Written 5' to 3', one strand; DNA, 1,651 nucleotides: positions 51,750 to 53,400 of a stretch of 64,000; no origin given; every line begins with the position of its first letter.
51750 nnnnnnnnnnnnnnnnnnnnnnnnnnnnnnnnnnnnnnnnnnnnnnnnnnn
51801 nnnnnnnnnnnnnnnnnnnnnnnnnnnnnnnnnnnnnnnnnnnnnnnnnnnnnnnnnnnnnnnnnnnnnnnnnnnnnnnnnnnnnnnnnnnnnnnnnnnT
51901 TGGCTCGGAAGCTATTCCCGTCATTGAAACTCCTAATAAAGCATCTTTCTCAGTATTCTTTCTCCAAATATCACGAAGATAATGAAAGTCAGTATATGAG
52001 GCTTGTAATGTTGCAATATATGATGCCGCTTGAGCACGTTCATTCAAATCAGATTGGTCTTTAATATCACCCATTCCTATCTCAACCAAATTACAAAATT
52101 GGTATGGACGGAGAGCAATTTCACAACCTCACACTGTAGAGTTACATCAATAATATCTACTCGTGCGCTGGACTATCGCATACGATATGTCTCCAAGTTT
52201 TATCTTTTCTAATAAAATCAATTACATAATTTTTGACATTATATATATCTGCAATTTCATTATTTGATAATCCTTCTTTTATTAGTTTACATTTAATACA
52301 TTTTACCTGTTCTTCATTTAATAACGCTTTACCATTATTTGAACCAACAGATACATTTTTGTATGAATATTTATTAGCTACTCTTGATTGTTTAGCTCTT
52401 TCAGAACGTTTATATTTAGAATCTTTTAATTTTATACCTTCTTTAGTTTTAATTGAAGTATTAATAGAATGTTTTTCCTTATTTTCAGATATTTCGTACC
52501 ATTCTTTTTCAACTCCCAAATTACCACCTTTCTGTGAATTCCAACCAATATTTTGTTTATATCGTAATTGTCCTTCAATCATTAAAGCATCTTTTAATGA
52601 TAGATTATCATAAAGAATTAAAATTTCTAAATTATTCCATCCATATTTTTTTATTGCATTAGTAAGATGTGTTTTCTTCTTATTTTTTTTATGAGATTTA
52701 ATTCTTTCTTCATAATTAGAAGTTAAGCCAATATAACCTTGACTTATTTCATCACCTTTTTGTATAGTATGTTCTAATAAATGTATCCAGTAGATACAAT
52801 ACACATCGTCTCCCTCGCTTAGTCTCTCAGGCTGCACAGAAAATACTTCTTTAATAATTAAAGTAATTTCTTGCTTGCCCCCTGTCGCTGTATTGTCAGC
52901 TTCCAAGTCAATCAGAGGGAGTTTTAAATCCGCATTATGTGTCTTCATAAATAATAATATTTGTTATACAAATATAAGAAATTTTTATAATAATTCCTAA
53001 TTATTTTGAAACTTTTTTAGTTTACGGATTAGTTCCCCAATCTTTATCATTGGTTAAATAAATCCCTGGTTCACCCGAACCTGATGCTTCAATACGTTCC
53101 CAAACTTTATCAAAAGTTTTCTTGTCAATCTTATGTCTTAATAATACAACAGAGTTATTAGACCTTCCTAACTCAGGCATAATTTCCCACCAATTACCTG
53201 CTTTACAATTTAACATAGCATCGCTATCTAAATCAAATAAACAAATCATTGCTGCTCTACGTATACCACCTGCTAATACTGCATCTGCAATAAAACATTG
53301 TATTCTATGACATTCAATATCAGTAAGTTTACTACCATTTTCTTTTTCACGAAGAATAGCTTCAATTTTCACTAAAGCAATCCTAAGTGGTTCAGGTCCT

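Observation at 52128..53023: Group I intron mapped to the nucleotide; the radical-cysteine codon of the RNR is assembled by splicing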

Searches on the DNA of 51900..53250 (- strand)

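Call 4: search_rna_families(source=window, start=51900, end=53250, threshold=evalue, max_evalue=10, show_alignments=5)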
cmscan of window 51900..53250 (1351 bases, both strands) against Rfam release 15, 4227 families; matches with E-value up to 10: 4.
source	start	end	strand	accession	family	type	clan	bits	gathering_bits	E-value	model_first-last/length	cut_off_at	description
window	52994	53055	-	RF04266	mir-9412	Gene; miRNA;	-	19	70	1.7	1-64/64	no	mir-9412 microRNA precursor family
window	51932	52006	-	RF00727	bantam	Gene; miRNA;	CL00091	17.9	61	3.6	1-82/82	no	bantam microRNA precursor family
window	52814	52947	-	RF02111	IS009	Gene;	-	15.1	117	0.78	1-199/199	no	IS009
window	53009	53034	-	RF00193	CTV_rep_sig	Cis-reg;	-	9.3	100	5.5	187-212/273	no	Citrus tristeza virus replication signal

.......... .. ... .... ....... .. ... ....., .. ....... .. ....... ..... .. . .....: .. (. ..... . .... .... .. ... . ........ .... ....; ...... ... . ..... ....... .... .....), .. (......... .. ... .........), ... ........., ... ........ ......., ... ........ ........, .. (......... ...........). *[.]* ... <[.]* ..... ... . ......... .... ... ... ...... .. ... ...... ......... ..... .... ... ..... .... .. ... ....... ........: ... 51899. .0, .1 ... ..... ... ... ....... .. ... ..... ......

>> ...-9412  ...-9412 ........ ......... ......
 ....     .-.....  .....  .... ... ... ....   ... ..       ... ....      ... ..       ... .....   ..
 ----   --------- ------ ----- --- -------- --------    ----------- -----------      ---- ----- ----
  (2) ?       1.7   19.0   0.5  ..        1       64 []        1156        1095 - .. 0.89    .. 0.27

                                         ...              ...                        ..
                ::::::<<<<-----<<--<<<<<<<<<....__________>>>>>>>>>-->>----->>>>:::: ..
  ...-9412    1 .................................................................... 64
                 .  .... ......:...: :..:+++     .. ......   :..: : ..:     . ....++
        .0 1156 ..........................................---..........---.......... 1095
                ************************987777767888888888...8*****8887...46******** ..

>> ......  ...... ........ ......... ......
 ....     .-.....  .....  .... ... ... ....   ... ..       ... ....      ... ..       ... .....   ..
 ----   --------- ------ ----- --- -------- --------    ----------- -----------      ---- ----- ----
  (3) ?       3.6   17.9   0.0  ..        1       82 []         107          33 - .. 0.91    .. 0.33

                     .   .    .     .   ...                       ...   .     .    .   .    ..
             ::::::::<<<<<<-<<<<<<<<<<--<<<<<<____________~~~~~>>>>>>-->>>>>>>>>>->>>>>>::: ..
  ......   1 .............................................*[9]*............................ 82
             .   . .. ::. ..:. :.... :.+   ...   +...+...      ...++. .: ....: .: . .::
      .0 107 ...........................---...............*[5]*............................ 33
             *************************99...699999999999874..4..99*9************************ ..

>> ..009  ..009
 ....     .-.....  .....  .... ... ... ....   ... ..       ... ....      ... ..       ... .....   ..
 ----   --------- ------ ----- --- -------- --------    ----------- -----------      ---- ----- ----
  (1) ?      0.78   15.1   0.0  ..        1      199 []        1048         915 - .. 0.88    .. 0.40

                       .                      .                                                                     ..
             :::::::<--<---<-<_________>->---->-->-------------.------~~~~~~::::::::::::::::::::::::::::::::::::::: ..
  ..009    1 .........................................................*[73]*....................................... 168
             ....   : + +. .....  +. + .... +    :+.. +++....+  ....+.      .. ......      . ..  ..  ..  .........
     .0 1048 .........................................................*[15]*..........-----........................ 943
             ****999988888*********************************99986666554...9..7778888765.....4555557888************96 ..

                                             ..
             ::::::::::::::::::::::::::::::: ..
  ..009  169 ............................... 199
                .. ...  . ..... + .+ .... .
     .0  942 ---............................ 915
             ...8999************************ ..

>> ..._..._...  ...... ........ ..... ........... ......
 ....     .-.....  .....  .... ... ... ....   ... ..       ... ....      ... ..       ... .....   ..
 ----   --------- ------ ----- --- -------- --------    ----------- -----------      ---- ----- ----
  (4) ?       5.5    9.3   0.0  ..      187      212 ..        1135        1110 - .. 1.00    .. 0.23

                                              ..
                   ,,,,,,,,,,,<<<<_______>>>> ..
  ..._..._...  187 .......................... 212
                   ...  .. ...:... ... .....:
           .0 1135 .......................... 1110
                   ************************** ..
